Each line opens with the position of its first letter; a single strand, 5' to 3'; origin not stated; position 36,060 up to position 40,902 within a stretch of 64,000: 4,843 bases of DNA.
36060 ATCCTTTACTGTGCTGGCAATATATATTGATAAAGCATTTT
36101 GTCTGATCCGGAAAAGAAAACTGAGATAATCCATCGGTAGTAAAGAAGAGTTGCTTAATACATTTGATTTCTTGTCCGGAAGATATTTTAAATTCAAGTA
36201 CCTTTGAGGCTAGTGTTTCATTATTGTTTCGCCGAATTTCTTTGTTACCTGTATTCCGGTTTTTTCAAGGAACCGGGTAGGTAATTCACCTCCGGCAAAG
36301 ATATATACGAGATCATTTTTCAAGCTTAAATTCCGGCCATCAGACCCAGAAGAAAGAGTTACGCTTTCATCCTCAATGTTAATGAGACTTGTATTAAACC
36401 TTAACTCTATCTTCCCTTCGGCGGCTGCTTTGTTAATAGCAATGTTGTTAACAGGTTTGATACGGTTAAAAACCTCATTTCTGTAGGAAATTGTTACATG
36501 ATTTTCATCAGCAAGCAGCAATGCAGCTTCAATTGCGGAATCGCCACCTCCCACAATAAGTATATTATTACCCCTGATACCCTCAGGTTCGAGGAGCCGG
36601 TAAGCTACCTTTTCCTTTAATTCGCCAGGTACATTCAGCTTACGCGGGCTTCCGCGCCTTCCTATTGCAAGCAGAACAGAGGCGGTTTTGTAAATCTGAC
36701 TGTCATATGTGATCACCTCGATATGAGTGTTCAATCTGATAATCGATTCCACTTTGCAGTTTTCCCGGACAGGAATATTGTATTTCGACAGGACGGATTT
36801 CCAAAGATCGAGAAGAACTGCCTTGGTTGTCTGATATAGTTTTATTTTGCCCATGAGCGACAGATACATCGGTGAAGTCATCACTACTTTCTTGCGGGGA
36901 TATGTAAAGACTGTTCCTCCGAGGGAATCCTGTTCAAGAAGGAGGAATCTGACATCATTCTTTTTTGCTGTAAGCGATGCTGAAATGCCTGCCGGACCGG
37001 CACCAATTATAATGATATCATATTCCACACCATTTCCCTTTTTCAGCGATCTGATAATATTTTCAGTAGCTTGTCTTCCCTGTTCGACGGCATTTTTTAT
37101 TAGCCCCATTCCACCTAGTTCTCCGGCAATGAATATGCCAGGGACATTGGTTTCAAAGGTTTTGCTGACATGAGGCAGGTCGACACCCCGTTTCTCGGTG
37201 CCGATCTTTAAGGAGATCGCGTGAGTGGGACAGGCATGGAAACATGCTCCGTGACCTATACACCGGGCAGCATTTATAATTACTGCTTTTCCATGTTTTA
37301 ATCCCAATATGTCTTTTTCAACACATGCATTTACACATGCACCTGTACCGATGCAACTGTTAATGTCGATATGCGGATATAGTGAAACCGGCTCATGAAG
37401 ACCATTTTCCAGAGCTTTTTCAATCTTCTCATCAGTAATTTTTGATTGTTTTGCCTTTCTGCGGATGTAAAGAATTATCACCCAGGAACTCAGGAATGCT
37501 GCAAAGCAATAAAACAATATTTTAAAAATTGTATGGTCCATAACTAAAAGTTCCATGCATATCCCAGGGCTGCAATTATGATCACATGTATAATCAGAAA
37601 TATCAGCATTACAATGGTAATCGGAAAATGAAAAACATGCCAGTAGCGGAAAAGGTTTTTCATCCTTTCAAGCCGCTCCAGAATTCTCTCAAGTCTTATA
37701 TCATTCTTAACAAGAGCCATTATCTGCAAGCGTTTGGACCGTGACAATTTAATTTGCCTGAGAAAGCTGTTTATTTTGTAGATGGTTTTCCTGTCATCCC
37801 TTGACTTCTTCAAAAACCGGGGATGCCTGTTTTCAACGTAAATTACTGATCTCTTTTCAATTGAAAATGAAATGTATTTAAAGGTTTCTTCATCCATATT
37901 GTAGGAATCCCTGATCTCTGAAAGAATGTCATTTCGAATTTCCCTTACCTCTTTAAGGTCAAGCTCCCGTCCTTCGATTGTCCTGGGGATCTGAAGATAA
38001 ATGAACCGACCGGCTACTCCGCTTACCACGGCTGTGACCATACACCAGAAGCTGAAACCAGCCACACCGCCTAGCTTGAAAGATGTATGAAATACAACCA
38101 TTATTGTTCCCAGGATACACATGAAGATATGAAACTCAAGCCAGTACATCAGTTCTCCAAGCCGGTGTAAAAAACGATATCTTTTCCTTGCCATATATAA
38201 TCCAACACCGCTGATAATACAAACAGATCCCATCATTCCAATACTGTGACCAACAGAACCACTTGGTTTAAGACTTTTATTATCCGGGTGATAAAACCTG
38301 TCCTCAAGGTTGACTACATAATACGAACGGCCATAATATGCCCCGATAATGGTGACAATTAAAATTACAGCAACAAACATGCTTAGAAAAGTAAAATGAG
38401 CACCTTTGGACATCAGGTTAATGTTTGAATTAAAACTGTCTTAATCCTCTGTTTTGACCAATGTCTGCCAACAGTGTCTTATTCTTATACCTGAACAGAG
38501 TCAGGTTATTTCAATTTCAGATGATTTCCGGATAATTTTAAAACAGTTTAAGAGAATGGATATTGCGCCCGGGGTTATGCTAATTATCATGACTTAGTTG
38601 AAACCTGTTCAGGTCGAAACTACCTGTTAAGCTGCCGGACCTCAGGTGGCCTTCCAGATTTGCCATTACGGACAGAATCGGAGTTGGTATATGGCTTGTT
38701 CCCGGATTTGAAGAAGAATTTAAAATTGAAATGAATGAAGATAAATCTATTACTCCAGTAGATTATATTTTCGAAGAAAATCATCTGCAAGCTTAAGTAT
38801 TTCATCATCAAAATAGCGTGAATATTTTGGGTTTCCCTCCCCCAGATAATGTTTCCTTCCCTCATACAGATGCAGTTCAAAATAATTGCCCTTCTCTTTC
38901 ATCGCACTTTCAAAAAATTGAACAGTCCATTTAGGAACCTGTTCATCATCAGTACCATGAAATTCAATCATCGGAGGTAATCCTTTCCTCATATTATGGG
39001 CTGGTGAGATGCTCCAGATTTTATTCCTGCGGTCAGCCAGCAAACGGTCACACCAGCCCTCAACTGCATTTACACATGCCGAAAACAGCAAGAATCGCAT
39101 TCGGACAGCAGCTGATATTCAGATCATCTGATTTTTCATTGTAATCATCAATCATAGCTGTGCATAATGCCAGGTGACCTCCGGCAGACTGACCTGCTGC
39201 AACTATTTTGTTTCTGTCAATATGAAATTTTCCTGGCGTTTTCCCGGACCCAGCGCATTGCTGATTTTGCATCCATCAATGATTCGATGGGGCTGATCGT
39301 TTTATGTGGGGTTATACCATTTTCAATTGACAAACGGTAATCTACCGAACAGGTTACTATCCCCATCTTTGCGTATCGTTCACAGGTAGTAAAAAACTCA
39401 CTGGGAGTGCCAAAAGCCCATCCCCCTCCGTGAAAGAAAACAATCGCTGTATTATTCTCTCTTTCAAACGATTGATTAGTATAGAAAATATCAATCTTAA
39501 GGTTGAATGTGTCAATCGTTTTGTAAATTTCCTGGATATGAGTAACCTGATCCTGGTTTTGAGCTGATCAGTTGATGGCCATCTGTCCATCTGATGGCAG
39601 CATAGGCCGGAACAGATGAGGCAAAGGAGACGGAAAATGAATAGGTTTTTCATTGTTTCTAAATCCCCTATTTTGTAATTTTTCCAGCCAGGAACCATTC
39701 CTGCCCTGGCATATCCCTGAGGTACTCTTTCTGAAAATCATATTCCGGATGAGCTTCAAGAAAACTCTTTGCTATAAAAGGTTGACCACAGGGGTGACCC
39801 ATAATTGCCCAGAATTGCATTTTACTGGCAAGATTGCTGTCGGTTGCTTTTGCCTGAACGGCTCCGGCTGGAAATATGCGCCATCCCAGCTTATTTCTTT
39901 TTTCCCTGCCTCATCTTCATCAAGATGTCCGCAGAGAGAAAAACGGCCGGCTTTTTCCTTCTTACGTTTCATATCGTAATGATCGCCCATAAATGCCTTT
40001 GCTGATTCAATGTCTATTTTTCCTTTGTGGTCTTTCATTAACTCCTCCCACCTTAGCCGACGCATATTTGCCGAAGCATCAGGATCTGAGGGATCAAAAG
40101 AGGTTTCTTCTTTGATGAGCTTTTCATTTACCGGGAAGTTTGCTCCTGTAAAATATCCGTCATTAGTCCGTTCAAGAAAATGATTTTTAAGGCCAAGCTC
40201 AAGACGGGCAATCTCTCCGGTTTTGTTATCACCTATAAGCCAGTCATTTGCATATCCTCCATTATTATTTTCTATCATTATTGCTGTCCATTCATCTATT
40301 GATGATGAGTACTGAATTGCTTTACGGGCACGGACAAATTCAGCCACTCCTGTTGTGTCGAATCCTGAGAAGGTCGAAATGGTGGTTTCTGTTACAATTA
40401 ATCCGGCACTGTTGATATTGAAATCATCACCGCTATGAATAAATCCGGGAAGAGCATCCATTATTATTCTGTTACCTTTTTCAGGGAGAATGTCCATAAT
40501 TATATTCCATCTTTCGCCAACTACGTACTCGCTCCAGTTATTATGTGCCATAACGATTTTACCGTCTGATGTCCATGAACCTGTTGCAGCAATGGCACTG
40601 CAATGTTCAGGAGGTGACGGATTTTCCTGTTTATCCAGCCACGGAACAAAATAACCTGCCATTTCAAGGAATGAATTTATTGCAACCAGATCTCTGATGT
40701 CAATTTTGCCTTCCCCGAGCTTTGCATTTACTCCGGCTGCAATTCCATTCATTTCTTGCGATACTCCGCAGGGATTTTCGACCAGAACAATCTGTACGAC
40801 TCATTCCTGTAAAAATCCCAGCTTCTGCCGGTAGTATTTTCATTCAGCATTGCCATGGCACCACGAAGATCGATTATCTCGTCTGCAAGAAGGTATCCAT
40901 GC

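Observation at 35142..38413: Candidate transmembrane electron-transfer module: two 2x(H-x13-H) membrane proteins plus a membrane-anchored Fe-S flavoprotein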

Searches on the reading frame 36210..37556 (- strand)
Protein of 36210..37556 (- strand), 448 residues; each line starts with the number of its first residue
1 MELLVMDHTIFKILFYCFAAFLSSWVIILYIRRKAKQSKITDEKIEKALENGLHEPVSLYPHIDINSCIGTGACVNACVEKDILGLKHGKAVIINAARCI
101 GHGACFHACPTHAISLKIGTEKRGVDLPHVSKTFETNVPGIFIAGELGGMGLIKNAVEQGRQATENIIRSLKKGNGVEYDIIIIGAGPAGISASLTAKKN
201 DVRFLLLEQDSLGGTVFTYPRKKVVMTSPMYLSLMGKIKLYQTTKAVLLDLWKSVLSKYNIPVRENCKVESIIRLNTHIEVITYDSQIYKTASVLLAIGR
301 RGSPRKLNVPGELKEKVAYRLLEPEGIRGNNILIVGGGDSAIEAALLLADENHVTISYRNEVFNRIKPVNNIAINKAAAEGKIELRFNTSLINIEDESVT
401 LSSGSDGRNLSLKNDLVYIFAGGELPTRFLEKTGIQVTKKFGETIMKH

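Call 3: search_protein_families(library=pfam, proteins=[window:36210-37556:-], max_evalue=1)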
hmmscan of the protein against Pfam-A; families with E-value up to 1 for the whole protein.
window:36210-37556:- (448 aa): 33 families (the best 25 are shown)
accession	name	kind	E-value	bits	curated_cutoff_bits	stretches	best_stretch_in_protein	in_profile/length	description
PF13738.12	Pyr_redox_3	-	2.6e-41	142.3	30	1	182-439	1-283/305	Pyridine nucleotide-disulphide oxidoreductase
PF07992.20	Pyr_redox_2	-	3.5e-25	89.5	26.1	2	179-439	1-253/291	Pyridine nucleotide-disulphide oxidoreductase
PF03486.20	HI0933_like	-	1e-10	41.9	50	2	180-211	2-33/244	HI0933-like protein Rossmann domain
PF01134.28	GIDA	-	6.4e-09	35.8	22.1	1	180-209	1-30/391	Glucose inhibited division protein A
PF12797.12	Fer4_2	-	1e-08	35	24.5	2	91-111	2-22/22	4Fe-4S binding domain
PF13237.11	Fer4_10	-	1.2e-07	31.9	25.5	1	63-110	4-53/53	4Fe-4S dicluster domain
PF13450.12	NAD_binding_8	-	3.4e-07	30.9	21.9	1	183-229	1-48/68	NAD(P)-binding Rossmann-like domain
PF12838.12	Fer4_7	-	8.5e-07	29.8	27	1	67-113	1-52/52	4Fe-4S dicluster domain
PF01946.23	Thi4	-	1.3e-06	28.3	26.2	1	177-215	16-56/235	Thi4 family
PF12831.13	FAD_oxidored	-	1.6e-06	28.1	27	1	180-215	1-37/416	FAD dependent oxidoreductase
PF00070.33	Pyr_redox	-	5.6e-06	27.2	22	1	331-399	1-71/82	Pyridine nucleotide-disulphide oxidoreductase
PF14697.11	Fer4_21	-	9e-06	26.2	35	1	62-115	2-58/59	4Fe-4S dicluster domain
PF00037.32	Fer4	-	1.5e-05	25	21.1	1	92-115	1-24/24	4Fe-4S binding domain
PF13187.11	Fer4_9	-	2.6e-05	24.6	27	1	68-114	2-52/52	4Fe-4S dicluster domain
PF00890.30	FAD_binding_2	-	4.8e-05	23.2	20.4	1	180-213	1-35/414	FAD binding domain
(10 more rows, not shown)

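Call 4: search_protein_families(library=ncbifam, proteins=[window:36210-37556:-], max_evalue=1)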
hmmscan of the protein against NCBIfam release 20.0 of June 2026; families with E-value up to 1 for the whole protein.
window:36210-37556:- (448 aa): 193 families (the best 25 are shown)
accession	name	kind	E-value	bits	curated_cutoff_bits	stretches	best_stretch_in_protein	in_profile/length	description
TIGR04018.1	Bthiol_YpdA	hypoth_equivalog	1.6e-46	158.6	339.9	2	180-441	1-265/316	YpdA family putative bacillithiol disulfide reductase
TIGR01292.1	TRX_reduct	equivalog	1.1e-22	80.2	343.45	1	179-439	1-251/300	thioredoxin-disulfide reductase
TIGR03143.1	AhpF_homolog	hypoth_equivalog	1.3e-19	70.3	687.65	1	179-398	5-209/555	putative alkyl hydroperoxide reductase F subunit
TIGR03140.1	AhpF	equivalog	7.9e-17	61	502.9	1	137-431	170-456/515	alkyl hydroperoxide reductase subunit F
TIGR01350.1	lipoamide_DH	equivalog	4.8e-16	58.5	408.8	2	178-439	1-285/461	dihydrolipoyl dehydrogenase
NF040770.1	hetero_SS_HdrA2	exception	1.6e-14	53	1100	2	33-122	544-631/777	CoB-CoM heterodisulfide reductase HdrA2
NF003585.0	PRK05249.1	equivalog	2.7e-13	49.4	465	2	177-216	5-45/464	Si-specific NAD(P)(+) transhydrogenase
TIGR02053.1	MerA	equivalog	9.8e-13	47.9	454.45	1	179-440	1-285/465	mercury(II) reductase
NF009410.0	PRK12771.1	subfamily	2.8e-12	46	516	3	68-118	514-564/566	NAD(P)-binding protein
NF040505.1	ArsO_flavin_mono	equivalog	8e-12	45.3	425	1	179-344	1-175/346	ArsO family NAD(P)H-dependent flavin-containing monooxygenase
TIGR00275.1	TIGR00275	subfamily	7.3e-11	41.5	183.8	2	181-211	1-31/401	aminoacetone oxidase family FAD-binding enzyme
NF041087.1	bile_acid_BaiCD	equivalog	2e-10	39.4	825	2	273-420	449-594/642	bile acid Fe-S flavoenzyme BaiCD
NF004945.0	PRK06292.2-3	equivalog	4.4e-10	39.1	494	1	179-413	4-257/457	dihydrolipoyl dehydrogenase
NF041891.1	hdrA_Methbact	equivalog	4.8e-10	38.3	1300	2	37-118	544-622/762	ferredoxin:CoB-CoM heterodisulfide reductase subunit HdrA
NF004776.0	PRK06116.1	equivalog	9.3e-10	38.1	480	1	177-217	3-43/450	glutathione-disulfide reductase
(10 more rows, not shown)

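Call 37: search_solved_structures(query=window:36210-37556:-, max_evalue=0.00001)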
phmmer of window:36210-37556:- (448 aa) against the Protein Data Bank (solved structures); distinct sequences matched with E-value up to 0.00001: 33.
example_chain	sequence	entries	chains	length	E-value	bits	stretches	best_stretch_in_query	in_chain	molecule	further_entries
7a76_A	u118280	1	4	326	5.2e-24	88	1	180-443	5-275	THIOREDOXIN REDUCTASE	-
7a7b_A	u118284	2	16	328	9.2e-22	80.6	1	180-444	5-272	YpdA family putative bacillithiol disulfide reductase Bdr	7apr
5mh4_A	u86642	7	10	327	4.8e-14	55.2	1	178-365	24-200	Thioredoxin reductase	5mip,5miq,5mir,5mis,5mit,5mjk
7aaw_A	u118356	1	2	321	3.9e-13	52.2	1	179-426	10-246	Thioredoxin reductase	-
5ygq_A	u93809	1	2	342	5.3e-13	51.8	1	177-388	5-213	Ferredoxin--NADP reductase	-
3ab1_A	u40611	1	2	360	5.5e-13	51.7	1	180-422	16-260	Ferredoxin--NADP reductase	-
9xub_A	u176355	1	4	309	1.5e-12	50.3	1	180-399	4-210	Thioredoxin reductase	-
2a87_A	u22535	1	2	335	1.7e-12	50.1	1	179-399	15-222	Thioredoxin reductase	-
2q7v_A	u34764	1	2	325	2.1e-12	49.8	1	288-433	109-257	Thioredoxin reductase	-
4gcm_A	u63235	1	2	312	5e-12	48.6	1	177-432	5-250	Thioredoxin reductase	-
2zbw_A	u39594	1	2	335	6.2e-12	48.2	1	179-423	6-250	Thioredoxin reductase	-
3f8d_A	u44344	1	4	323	1.5e-11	47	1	175-437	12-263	Thioredoxin reductase (TrxB-3)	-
5uth_A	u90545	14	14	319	1.7e-11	46.9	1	178-398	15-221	Thioredoxin reductase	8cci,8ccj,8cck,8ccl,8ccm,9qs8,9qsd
3f8p_A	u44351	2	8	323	2.2e-11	46.4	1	175-437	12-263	Thioredoxin reductase (TrxB-3)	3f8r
5uwy_A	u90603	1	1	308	4.5e-11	45.4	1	178-396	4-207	Thioredoxin reductase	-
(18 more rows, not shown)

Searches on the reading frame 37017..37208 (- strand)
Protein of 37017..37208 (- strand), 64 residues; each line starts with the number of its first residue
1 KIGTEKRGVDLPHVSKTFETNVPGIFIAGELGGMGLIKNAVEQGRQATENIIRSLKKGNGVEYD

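Call 62: search_solved_structures(query=window:37017-37208:-, max_evalue=10, show_alignments=3)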
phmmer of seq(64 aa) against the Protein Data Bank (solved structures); distinct sequences matched with E-value up to 10: 18.
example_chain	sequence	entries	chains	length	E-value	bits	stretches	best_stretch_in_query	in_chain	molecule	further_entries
5nii_A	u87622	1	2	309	0.02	18.5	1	2-55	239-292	Thioredoxin reductase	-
5u1o_A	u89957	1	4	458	0.048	17.3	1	14-54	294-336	Glutathione reductase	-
5ygq_A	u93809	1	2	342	0.12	16.1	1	12-32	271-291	Ferredoxin--NADP reductase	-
1bhy_A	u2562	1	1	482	0.16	15.7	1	12-51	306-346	P64K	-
1ojt_A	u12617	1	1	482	0.17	15.6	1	12-51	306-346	SURFACE PROTEIN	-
2vdc_G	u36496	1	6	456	0.19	15.4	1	16-52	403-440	GLUTAMATE SYNTHASE [NADPH] SMALL CHAIN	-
6s6s_G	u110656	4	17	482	0.22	15.2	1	16-52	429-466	Glutamate synthase [NADPH] small chain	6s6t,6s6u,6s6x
5u25_A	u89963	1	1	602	0.28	14.9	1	12-51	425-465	Dihydrolipoamide dehydrogenase (E3 component of pyruvate and 2-oxoglutarate dehydrogenase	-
7mfm_I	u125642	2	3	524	0.34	14.6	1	17-55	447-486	Glutamate synthase (NADPH) small chain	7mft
9h2i_B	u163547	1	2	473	0.64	13.8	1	11-51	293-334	Dihydrolipoyl dehydrogenase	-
4jdr_A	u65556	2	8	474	0.65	13.8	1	11-51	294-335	Dihydrolipoyl dehydrogenase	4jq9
9n4y_a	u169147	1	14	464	0.72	13.6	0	3-52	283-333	Soluble pyridine nucleotide transhydrogenase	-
5y5x_I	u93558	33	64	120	0.99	13.2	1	28-56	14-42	V-type ATP synthase, subunit (VAPC-THERM) | V-type ATP synthase subunit G | V-type ATP synthase, subunit G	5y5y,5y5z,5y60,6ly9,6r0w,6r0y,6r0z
4hb1_A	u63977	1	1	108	1.3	12.8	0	28-62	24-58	DHP1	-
3l8k_A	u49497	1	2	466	1.4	12.7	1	14-52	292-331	Dihydrolipoyl dehydrogenase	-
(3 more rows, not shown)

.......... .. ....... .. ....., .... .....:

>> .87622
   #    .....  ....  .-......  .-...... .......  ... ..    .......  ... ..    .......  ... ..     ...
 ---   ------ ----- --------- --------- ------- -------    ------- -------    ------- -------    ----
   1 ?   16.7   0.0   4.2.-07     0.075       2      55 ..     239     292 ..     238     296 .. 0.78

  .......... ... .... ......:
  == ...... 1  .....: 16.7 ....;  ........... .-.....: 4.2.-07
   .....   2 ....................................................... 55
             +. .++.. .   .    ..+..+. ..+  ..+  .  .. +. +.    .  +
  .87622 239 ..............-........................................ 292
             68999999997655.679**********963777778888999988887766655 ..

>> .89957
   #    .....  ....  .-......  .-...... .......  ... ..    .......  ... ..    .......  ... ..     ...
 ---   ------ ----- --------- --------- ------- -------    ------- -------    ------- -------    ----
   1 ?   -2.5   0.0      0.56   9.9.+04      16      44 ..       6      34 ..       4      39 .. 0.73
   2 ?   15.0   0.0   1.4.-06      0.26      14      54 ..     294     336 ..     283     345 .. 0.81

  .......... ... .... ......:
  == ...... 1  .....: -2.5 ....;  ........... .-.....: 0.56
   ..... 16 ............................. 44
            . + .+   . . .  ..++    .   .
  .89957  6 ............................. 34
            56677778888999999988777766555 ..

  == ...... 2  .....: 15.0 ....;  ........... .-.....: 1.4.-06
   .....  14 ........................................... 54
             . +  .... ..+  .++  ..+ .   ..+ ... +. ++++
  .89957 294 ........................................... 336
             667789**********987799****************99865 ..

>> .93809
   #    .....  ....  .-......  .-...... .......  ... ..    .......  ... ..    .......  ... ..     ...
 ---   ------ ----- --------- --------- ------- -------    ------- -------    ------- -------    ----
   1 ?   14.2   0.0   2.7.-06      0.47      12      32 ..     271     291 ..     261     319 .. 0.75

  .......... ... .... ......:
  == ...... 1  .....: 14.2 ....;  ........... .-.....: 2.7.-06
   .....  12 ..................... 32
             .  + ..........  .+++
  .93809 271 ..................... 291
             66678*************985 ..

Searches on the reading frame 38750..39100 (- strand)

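Call 48: search_protein_families(library=pfam, proteins=[window:38750-39100:-], max_evalue=0.001)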
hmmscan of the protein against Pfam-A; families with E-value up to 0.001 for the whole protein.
window:38750-39100:- (116 aa): 2 families
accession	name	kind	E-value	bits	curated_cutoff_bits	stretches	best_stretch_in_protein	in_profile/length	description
PF00326.27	Peptidase_S9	-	1.5e-07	31.6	22.6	1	25-102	129-203/213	Prolyl oligopeptidase family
PF01738.24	DLH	-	0.00097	19.2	21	0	36-110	138-214/217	Dienelactone hydrolase family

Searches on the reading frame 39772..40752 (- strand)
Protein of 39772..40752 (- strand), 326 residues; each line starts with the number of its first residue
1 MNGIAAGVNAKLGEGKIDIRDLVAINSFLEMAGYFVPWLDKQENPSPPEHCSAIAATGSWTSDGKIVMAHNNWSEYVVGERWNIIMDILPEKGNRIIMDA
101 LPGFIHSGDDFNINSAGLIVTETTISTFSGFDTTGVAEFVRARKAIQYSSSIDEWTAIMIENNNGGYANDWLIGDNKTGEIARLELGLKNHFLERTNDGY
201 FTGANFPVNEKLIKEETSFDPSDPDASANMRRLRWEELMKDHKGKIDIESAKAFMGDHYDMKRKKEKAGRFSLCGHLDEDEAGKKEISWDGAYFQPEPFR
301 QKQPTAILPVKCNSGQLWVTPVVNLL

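Call 48: search_protein_families(library=pfam, proteins=[window:39772-40752:-], max_evalue=0.001)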
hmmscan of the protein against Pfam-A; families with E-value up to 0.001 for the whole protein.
window:39772-40752:- (326 aa): 1 family
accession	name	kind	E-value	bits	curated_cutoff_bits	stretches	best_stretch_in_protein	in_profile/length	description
PF04916.18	Phospholip_B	-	1.1e-15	57.7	27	1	17-177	134-300/487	Phospholipase B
